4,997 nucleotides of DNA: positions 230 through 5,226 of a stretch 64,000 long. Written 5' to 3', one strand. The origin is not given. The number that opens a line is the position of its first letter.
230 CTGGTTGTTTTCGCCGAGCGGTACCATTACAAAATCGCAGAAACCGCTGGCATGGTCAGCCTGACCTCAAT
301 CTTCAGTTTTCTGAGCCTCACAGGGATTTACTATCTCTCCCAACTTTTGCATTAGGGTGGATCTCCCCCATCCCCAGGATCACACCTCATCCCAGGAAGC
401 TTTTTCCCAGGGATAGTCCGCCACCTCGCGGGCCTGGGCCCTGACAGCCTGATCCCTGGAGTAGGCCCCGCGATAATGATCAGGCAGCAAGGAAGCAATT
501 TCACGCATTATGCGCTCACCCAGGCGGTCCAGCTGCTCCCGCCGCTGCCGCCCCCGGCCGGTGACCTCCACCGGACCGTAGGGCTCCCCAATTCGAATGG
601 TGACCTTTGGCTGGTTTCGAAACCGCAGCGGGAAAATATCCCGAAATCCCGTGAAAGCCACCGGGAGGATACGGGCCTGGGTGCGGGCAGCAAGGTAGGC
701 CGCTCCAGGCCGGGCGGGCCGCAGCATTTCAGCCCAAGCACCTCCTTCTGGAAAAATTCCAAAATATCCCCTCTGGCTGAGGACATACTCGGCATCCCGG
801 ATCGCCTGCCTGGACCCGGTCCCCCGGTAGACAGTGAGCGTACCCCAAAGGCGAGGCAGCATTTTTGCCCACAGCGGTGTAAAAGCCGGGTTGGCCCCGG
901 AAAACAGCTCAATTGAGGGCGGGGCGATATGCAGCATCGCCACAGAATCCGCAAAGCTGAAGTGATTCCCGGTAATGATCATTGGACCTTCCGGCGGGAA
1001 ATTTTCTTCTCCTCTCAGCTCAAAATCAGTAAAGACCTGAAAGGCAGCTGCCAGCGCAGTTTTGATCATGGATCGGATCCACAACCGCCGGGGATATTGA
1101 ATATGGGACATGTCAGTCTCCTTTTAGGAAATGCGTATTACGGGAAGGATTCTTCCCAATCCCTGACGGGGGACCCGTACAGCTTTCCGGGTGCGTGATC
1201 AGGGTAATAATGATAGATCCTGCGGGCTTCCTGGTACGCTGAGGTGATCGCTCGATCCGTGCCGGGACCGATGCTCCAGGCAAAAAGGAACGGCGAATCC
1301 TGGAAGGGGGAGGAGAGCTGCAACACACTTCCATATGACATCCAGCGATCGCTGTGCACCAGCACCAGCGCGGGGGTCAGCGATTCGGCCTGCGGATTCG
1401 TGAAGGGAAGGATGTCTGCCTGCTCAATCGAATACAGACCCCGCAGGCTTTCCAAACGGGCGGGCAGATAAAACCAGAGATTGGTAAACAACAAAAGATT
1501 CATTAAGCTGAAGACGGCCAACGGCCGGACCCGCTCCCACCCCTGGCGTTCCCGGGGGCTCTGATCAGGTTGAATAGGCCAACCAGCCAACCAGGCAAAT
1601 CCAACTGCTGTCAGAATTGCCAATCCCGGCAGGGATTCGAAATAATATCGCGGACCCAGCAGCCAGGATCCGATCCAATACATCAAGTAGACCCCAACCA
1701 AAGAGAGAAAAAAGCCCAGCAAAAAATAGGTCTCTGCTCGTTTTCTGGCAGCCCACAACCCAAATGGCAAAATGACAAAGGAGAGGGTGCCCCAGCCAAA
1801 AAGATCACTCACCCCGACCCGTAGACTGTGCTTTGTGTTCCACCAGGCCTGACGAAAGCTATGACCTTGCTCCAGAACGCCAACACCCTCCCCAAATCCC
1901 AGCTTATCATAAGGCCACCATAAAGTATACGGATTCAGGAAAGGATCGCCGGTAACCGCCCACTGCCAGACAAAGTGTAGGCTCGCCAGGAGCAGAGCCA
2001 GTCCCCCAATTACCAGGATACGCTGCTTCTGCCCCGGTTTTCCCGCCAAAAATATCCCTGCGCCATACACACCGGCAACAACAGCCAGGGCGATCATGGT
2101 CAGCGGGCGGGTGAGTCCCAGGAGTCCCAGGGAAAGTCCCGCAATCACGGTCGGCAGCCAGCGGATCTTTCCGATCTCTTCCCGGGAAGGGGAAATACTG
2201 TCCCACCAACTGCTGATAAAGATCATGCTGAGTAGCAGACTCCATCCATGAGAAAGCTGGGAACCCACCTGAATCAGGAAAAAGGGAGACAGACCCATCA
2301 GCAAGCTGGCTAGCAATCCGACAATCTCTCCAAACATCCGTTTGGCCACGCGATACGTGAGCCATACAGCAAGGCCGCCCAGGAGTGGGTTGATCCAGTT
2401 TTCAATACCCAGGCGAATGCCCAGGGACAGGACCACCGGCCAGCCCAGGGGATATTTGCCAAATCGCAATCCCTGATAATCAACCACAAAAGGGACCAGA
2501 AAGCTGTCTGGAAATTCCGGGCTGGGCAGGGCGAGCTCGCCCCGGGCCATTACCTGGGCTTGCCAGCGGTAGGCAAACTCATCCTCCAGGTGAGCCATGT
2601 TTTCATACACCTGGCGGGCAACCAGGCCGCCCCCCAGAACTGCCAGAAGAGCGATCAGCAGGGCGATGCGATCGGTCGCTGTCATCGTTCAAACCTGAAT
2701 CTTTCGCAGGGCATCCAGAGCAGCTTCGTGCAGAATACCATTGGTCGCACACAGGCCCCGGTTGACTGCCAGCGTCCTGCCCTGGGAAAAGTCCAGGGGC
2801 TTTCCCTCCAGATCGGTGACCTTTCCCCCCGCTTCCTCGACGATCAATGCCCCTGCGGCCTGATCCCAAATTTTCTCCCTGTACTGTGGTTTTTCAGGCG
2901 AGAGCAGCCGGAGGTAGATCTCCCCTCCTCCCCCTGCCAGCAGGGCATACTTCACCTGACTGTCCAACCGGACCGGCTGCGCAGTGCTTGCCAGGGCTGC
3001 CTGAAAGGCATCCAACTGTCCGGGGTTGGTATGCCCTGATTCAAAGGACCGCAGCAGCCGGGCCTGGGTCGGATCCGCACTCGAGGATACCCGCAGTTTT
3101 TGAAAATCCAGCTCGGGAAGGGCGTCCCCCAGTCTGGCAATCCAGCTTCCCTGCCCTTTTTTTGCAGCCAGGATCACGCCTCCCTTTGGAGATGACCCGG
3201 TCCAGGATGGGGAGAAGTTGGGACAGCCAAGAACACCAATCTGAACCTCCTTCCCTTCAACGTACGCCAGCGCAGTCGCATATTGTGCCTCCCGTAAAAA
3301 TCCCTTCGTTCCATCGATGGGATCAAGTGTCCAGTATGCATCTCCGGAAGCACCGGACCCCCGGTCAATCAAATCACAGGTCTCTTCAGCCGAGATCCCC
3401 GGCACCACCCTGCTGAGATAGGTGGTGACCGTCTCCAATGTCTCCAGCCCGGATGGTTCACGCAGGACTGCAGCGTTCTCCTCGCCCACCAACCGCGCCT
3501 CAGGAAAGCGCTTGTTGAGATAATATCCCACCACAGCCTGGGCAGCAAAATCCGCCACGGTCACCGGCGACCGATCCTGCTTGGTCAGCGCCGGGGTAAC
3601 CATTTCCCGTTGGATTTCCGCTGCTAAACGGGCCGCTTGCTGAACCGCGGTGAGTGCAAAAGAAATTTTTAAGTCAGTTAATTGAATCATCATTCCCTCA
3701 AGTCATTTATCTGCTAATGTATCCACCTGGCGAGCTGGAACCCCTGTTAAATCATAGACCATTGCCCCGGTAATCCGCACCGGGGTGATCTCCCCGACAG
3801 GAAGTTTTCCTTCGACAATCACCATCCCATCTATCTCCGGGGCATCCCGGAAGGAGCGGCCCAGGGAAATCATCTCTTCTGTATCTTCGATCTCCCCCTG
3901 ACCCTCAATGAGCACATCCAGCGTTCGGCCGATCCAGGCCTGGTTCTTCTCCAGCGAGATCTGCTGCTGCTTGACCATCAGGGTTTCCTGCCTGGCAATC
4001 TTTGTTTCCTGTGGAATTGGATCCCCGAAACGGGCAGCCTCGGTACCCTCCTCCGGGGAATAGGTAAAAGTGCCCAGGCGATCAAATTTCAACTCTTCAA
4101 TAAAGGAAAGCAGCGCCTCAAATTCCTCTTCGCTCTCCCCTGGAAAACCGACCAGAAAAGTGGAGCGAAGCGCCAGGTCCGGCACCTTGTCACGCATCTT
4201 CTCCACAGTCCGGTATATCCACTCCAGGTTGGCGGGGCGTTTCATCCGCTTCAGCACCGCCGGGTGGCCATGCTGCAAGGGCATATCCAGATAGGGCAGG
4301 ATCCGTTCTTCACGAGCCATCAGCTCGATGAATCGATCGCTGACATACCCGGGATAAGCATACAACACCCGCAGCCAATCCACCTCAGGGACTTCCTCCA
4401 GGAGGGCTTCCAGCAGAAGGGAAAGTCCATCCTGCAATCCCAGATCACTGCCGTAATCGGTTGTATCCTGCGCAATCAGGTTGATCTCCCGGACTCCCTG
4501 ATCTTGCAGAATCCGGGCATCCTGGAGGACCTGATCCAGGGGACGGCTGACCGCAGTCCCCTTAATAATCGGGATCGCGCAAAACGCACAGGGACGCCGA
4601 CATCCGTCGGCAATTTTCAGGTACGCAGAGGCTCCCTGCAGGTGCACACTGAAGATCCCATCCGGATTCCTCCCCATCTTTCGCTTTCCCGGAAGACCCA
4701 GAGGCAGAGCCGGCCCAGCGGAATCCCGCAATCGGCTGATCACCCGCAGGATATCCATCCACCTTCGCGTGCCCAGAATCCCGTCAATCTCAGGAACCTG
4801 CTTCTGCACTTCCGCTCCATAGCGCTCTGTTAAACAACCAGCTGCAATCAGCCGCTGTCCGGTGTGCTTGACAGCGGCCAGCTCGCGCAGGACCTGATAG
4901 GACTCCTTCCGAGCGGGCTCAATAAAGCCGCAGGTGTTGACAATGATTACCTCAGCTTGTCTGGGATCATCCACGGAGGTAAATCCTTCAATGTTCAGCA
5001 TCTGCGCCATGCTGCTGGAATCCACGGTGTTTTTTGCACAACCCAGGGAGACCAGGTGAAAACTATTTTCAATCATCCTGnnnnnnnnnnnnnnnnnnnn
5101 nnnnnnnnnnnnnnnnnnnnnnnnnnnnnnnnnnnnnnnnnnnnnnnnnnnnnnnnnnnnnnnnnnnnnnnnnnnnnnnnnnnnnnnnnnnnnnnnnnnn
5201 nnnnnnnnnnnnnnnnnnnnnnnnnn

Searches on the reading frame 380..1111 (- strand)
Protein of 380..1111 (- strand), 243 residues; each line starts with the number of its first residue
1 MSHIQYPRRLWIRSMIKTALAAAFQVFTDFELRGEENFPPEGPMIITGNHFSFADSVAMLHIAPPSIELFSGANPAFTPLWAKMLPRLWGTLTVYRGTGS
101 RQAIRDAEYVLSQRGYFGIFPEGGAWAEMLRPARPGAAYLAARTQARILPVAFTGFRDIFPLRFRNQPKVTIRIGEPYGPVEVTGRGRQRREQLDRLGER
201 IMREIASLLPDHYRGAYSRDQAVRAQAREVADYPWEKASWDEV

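Call 6: search_protein_families(library=pfam, proteins=[window:380-1111:-], max_evalue=0.0001)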
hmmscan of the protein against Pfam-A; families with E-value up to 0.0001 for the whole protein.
window:380-1111:- (243 aa): 1 family
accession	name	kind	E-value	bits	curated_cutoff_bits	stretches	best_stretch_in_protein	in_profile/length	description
PF01553.26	Acyltransferase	-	4.9e-15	56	23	1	30-153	2-131/132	Acyltransferase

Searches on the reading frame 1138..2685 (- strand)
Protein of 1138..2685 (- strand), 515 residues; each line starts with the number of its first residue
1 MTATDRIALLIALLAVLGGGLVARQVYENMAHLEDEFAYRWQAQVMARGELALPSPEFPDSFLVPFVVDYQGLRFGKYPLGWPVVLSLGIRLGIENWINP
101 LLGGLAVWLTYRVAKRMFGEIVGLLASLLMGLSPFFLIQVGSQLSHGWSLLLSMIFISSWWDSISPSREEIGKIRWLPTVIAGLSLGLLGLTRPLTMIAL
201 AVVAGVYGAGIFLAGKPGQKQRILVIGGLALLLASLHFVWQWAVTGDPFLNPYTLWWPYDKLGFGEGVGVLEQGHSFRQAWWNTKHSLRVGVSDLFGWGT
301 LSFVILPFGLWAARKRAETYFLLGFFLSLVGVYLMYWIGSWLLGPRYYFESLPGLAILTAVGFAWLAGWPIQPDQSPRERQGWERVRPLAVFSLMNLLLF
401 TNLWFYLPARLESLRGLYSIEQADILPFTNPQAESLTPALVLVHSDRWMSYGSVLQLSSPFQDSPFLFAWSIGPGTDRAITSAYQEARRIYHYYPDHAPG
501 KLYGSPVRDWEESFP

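Call 6: search_protein_families(library=pfam, proteins=[window:1138-2685:-], max_evalue=0.0001)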
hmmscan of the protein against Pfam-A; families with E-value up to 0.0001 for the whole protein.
window:1138-2685:- (515 aa): 1 family
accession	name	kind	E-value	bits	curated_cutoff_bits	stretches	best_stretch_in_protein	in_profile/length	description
PF02516.20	STT3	-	7.4e-08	32.7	24.5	1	97-191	100-191/405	Oligosaccharyl transferase STT3, N-terminal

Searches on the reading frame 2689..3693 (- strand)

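Call 6: search_protein_families(library=pfam, proteins=[window:2689-3693:-], max_evalue=0.0001)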
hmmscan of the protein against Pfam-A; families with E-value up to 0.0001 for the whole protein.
window:2689-3693:- (334 aa): 1 family
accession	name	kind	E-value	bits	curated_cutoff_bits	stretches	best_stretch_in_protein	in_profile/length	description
PF00459.30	Inositol_P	-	1.6e-41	143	27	1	16-332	9-269/271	Inositol monophosphatase family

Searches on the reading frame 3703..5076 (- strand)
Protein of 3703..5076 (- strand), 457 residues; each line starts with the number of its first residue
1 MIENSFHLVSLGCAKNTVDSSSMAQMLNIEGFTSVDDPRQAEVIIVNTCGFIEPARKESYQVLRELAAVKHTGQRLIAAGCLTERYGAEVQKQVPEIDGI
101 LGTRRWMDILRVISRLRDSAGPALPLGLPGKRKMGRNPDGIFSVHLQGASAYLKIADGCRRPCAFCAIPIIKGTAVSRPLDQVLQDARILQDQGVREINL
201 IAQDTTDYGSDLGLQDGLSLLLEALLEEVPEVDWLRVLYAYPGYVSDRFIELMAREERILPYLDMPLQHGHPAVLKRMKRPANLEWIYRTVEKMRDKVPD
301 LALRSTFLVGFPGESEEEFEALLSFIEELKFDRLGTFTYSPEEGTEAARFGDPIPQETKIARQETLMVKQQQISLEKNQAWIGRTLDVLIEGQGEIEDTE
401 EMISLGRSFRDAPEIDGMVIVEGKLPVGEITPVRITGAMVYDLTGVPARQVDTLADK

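Call 6: search_protein_families(library=pfam, proteins=[window:3703-5076:-], max_evalue=0.0001)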
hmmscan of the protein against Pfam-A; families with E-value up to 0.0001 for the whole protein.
window:3703-5076:- (457 aa): 3 families
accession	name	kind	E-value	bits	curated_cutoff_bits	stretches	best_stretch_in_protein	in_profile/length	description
PF00919.26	UPF0004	-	5.6e-25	87.7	27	1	6-102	2-98/98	Uncharacterized protein family UPF0004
PF04055.27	Radical_SAM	-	2.5e-24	86.8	29.5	1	155-326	3-166/166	Radical SAM superfamily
PF18693.7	TRAM_2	-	1.1e-16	61.2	27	1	382-446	1-61/63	TRAM domain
